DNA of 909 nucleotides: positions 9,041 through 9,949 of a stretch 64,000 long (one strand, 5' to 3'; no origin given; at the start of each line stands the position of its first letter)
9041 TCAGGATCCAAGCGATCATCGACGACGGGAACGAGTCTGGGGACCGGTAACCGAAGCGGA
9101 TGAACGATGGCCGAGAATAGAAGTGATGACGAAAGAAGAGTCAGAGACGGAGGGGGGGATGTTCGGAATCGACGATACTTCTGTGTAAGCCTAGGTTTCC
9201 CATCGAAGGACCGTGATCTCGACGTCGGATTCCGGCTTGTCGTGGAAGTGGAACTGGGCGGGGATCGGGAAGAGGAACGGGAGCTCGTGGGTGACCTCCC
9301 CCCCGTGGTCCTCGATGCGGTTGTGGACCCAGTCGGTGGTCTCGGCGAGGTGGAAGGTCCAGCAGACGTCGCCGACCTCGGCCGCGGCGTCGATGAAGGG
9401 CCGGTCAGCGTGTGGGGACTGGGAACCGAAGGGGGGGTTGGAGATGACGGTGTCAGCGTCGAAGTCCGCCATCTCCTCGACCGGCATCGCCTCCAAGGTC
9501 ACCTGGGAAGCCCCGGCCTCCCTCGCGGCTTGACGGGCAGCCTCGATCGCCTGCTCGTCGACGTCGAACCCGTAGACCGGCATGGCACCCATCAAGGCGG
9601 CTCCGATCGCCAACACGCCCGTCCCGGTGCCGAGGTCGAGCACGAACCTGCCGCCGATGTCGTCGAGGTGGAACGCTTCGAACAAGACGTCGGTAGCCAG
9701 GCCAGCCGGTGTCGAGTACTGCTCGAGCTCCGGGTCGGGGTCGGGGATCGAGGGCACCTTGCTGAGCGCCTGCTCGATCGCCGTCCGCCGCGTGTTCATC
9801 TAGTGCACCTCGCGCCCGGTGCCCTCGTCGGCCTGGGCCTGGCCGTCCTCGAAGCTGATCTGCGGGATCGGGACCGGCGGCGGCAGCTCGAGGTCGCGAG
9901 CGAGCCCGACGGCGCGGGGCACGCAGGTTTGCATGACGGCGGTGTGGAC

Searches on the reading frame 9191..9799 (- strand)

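Call 17: search_protein_families(library=pfam, max_evalue=0.01, proteins=[window:9191-9799:-])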
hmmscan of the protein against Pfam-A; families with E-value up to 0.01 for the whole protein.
window:9191-9799:- (202 aa): 10 families
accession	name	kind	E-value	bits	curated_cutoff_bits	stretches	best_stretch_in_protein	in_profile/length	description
PF06325.19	PrmA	-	2.3e-14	54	22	1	49-121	161-233/296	Ribosomal protein L11 methyltransferase (PrmA)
PF05175.20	MTS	-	4.5e-13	49.6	23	1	35-136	19-123/170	Methyltransferase small domain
PF13847.12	Methyltransf_31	-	5.3e-12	46.1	27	1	53-122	7-82/145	Methyltransferase domain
PF13649.12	Methyltransf_25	-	1.3e-09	39.1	27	1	53-126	1-76/97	Methyltransferase domain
PF01170.24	UPF0020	-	5e-07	30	22.3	1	59-127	38-134/197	RMKL-like, methyltransferase domain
PF08241.18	Methyltransf_11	-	5.8e-06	27.3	21.2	1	54-115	1-63/95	Methyltransferase domain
PF08242.18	Methyltransf_12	-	7.3e-05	23.9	30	1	54-120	1-71/98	Methyltransferase domain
PF03602.21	Cons_hypoth95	-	0.00066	19.8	24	1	39-127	32-126/182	Conserved hypothetical protein 95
PF13489.12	Methyltransf_23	-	0.002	18.3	27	1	52-101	25-61/164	Methyltransferase domain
PF13679.12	Methyltransf_32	-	0.0026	18.1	27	1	50-110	26-92/143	Methyltransferase domain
